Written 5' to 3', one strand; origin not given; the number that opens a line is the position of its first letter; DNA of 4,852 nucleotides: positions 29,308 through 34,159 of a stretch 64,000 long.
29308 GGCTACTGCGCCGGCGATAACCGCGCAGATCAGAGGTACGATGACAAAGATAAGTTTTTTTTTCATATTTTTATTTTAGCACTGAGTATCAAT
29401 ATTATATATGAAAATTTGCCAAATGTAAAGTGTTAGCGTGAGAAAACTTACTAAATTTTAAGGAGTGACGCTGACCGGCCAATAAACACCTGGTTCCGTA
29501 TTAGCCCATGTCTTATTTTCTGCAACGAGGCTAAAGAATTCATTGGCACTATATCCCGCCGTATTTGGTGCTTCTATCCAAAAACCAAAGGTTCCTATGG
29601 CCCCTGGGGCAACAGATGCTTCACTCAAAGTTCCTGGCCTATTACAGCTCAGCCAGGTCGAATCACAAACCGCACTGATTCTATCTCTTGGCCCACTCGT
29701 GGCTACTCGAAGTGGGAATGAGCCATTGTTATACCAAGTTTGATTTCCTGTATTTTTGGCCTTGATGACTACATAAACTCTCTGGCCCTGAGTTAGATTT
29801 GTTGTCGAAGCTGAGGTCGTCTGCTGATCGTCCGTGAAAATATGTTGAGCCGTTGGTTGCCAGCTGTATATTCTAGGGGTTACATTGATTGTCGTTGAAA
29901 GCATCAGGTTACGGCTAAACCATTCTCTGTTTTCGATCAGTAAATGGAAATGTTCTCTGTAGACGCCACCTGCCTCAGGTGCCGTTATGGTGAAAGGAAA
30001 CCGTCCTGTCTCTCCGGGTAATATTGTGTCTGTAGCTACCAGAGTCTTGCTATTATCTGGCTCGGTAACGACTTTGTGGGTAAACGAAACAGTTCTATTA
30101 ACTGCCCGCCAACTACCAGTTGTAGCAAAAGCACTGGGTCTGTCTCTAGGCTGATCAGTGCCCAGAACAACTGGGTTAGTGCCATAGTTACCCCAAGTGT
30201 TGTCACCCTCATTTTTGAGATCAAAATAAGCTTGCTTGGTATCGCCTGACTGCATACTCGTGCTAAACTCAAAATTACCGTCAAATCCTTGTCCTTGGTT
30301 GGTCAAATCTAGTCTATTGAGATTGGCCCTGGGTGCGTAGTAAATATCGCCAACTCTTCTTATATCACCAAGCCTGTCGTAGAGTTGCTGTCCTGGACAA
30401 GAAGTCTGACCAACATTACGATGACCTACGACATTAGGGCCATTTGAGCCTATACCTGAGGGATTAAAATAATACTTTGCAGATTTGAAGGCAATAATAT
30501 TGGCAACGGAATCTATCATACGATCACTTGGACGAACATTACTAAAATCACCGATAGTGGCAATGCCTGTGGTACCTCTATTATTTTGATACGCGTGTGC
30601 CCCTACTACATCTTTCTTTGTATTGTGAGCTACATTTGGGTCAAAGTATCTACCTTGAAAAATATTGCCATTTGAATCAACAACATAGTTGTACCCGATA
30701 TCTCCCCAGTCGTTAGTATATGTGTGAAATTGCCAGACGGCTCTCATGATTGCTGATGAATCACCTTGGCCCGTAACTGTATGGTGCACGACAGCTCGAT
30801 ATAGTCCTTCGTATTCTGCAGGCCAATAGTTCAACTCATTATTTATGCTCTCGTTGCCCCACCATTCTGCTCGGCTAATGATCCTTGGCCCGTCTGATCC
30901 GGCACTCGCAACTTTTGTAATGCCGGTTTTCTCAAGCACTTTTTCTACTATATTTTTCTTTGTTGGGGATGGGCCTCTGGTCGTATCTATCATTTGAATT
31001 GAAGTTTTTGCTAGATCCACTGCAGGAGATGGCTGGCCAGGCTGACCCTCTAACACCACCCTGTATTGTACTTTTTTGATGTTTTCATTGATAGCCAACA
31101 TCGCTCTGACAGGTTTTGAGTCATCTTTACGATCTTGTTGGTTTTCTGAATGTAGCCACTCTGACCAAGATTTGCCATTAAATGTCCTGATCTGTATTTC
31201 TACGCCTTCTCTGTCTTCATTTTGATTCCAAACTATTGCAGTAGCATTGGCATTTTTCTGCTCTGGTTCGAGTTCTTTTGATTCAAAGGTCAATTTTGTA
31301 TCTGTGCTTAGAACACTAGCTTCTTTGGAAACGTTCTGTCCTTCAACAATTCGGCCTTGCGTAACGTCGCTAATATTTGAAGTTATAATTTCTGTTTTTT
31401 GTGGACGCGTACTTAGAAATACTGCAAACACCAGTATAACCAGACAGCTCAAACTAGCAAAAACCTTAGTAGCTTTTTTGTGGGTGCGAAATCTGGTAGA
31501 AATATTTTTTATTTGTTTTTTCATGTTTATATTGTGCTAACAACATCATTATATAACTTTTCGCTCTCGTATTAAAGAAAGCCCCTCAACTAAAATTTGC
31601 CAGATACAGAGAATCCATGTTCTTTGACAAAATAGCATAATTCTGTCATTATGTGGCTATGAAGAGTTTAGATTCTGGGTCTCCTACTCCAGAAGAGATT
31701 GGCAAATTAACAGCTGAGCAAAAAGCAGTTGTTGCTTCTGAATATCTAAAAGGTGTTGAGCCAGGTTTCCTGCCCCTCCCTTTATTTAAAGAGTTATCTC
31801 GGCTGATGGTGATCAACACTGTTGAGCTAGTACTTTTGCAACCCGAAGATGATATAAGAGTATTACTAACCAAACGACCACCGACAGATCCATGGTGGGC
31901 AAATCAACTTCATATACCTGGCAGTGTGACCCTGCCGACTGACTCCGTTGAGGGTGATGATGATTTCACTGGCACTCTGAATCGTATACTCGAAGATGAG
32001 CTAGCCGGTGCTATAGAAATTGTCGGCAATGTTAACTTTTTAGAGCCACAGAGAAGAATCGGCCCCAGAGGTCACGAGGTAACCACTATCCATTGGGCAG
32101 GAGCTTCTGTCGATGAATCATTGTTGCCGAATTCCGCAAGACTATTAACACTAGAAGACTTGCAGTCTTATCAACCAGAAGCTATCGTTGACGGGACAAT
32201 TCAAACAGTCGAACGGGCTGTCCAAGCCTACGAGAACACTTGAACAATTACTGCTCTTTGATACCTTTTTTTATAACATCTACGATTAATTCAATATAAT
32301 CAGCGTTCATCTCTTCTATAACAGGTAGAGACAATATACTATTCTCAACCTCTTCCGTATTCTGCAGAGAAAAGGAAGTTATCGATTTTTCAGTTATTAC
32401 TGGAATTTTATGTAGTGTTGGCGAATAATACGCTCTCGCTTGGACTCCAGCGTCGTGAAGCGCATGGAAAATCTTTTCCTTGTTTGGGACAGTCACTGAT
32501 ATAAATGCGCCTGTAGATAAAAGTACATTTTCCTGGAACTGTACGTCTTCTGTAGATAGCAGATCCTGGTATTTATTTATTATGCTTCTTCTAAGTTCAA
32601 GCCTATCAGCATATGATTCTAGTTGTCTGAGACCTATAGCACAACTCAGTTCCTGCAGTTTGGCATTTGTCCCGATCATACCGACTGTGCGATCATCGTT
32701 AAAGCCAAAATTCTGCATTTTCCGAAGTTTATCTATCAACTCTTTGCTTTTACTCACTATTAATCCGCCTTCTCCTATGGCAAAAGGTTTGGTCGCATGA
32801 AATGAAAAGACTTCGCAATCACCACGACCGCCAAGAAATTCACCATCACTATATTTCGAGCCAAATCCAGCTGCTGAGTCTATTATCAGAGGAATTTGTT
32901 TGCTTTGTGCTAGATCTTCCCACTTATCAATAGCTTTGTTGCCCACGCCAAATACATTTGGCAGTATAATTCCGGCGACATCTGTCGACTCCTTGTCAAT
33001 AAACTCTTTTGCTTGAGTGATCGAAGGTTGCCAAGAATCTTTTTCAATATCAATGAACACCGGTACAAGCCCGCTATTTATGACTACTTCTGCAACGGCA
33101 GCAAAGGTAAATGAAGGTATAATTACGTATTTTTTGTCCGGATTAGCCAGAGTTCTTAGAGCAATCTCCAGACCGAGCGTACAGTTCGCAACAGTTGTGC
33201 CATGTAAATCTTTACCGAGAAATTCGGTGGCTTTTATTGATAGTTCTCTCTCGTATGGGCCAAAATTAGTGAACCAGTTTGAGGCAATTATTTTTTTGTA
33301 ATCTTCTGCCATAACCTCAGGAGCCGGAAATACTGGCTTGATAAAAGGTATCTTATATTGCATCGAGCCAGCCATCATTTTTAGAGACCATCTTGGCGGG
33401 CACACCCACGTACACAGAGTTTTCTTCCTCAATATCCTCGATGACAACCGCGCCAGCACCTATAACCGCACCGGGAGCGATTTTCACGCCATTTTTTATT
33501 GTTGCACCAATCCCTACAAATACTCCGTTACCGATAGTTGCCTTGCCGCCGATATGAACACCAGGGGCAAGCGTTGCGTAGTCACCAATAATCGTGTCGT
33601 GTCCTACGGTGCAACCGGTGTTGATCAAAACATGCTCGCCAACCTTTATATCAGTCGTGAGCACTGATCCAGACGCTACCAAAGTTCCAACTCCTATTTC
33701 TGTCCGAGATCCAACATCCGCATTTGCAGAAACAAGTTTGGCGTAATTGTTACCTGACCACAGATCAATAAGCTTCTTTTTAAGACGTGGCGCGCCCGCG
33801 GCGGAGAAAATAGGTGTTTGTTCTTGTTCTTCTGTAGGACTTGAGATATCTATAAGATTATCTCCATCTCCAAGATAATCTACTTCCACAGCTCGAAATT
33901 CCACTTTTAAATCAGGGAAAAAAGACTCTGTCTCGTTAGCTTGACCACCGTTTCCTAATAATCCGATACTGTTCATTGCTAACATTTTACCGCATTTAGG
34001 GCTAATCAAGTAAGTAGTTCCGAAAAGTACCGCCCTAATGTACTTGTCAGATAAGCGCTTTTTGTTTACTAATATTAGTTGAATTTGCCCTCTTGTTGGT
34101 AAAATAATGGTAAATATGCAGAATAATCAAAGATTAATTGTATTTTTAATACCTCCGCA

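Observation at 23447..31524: Island of giant secreted proteins splits the glycopolymer locus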

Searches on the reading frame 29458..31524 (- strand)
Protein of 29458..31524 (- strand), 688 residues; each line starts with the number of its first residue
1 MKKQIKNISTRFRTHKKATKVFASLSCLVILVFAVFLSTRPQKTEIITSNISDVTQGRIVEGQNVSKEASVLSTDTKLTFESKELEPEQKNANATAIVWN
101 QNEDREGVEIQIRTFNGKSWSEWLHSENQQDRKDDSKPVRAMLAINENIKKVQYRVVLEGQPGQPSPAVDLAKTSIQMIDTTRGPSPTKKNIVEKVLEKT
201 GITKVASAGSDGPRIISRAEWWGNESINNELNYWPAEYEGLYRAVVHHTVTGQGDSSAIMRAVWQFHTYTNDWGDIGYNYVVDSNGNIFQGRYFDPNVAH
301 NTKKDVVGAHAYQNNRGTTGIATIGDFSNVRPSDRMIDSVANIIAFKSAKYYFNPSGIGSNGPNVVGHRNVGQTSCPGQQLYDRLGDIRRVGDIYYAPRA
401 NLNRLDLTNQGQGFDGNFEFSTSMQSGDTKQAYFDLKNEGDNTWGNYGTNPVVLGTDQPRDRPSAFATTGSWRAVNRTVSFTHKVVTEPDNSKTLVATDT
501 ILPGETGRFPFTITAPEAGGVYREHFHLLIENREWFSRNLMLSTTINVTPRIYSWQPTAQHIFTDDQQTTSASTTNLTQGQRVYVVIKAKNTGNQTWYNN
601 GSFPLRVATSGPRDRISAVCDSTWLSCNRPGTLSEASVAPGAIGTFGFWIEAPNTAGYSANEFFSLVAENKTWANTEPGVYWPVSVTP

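Call 4: search_protein_families(library=pfam, proteins=[window:29458-31524:-], max_evalue=0.01)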
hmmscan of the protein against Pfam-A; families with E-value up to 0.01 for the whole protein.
window:29458-31524:- (688 aa): 2 families
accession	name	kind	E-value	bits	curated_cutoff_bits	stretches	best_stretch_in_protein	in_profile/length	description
PF01510.30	Amidase_2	-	1.6e-14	54.8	26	1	244-379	8-131/131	N-acetylmuramoyl-L-alanine amidase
PF16158.11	N_BRCA1_IG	-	6.7e-07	30.3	28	1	420-543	4-105/108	Ig-like domain from next to BRCA1 gene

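Call 5: find_encoding_contigs(protein=window:29458-31524:-, flank=10000, max_places=6)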
Protein window:29458-31524:- (688 aa): 4 contigs read that carry it; 1 place shown.
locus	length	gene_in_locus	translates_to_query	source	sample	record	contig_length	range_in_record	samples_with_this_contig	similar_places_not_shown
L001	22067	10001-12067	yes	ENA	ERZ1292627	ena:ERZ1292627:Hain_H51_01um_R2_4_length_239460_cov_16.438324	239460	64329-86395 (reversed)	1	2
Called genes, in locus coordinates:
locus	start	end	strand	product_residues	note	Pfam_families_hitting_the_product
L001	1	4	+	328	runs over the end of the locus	PF01370:Epimerase, PF04321:RmlD_sub_bind, PF05368:NmrA (weak), PF16363:GDP_Man_Dehyd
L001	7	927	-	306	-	PF01370:Epimerase, PF04321:RmlD_sub_bind, PF07993:NAD_binding_4 (faint), PF16363:GDP_Man_Dehyd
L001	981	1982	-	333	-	PF00535:Glycos_transf_2, PF13641:Glyco_tranf_2_3, PF13632:Glyco_trans_2_3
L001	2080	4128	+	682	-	PF00535:Glycos_transf_2, PF13641:Glyco_tranf_2_3, PF13632:Glyco_trans_2_3 (weak), PF00534:Glycos_transf_1, PF13524:Glyco_trans_1_2, PF13692:Glyco_trans_1_4, PF20706:GT4-conflict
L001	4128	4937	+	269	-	PF01061:ABC2_membrane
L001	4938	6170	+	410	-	PF00005:ABC_tran, PF13304:AAA_21 (faint)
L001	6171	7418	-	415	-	-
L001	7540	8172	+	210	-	PF25084:LbH_EIF2B (weak), PF25087:GMPPB_C (faint), PF00132:Hexapep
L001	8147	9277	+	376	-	PF00155:Aminotran_1_2, PF01041:DegT_DnrJ_EryC1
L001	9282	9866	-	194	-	PF00293:NUDIX (weak)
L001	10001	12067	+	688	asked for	PF16158:N_BRCA1_IG (faint), PF01510:Amidase_2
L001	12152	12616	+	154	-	-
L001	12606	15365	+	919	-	-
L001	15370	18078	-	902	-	-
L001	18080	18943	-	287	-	PF00483:NTP_transferase, PF12804:NTP_transf_3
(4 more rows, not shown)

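Call 22: search_protein_families(library=ncbifam, proteins=[window:29458-31524:-], max_evalue=0.1)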
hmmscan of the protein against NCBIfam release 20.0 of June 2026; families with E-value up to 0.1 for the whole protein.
window:29458-31524:- (688 aa): 0 families

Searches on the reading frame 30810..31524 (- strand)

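Call 38: search_protein_families(library=pfam, proteins=[window:30810-31524:-], max_evalue=5)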
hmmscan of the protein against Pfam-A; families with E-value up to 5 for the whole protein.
window:30810-31524:- (238 aa): 2 families
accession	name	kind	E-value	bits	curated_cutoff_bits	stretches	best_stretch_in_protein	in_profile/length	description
PF04607.23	RelA_SpoT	-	0.023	15.4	27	1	86-122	63-99/113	Region found in RelA / SpoT proteins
PF11992.13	TgpA_N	-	0.064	12.7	30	1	114-175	244-298/333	TgpA N-terminal domain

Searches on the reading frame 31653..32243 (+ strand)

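Call 4: search_protein_families(library=pfam, proteins=[window:31653-32243:+], max_evalue=0.01)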
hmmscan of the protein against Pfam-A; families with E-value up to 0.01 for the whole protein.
window:31653-32243:+ (196 aa): 1 family
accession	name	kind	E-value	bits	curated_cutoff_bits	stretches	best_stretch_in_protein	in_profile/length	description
PF00293.34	NUDIX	-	1.1e-05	25.9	21.1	1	59-170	8-118/134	NUDIX domain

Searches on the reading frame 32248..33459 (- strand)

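Call 4: search_protein_families(library=pfam, proteins=[window:32248-33459:-], max_evalue=0.01)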
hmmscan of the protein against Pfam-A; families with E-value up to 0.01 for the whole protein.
window:32248-33459:- (403 aa): 2 families
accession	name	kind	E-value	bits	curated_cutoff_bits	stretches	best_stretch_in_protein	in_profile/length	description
PF01041.23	DegT_DnrJ_EryC1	-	5.6e-79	266.4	19.8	1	52-396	9-359/360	DegT/DnrJ/EryC1/StrS aminotransferase family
PF00155.27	Aminotran_1_2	-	2.5e-08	33.9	19.7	1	49-349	21-338/361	Aminotransferase class I and II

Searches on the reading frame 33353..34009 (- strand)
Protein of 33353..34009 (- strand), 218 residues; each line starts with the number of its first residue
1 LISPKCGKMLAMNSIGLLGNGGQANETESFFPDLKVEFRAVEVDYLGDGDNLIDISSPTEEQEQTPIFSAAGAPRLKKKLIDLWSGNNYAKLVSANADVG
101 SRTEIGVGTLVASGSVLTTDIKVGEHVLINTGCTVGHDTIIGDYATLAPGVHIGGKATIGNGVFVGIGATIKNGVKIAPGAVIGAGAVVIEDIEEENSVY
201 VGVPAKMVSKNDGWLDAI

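Call 4: search_protein_families(library=pfam, proteins=[window:33353-34009:-], max_evalue=0.01)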
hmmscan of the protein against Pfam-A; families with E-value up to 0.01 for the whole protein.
window:33353-34009:- (218 aa): 3 families
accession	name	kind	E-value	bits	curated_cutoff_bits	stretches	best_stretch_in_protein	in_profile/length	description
PF00132.30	Hexapep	-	6.9e-18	64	27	2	120-155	1-36/36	Bacterial transferase hexapeptide (six repeats)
PF25084.1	LbH_EIF2B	-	2.5e-07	31.1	54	1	96-193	9-103/105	EIF2B subunit epsilon LbH domain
PF14602.12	Hexapep_2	-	0.0013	18.8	27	1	158-189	3-32/34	Hexapeptide repeat of succinyl-transferase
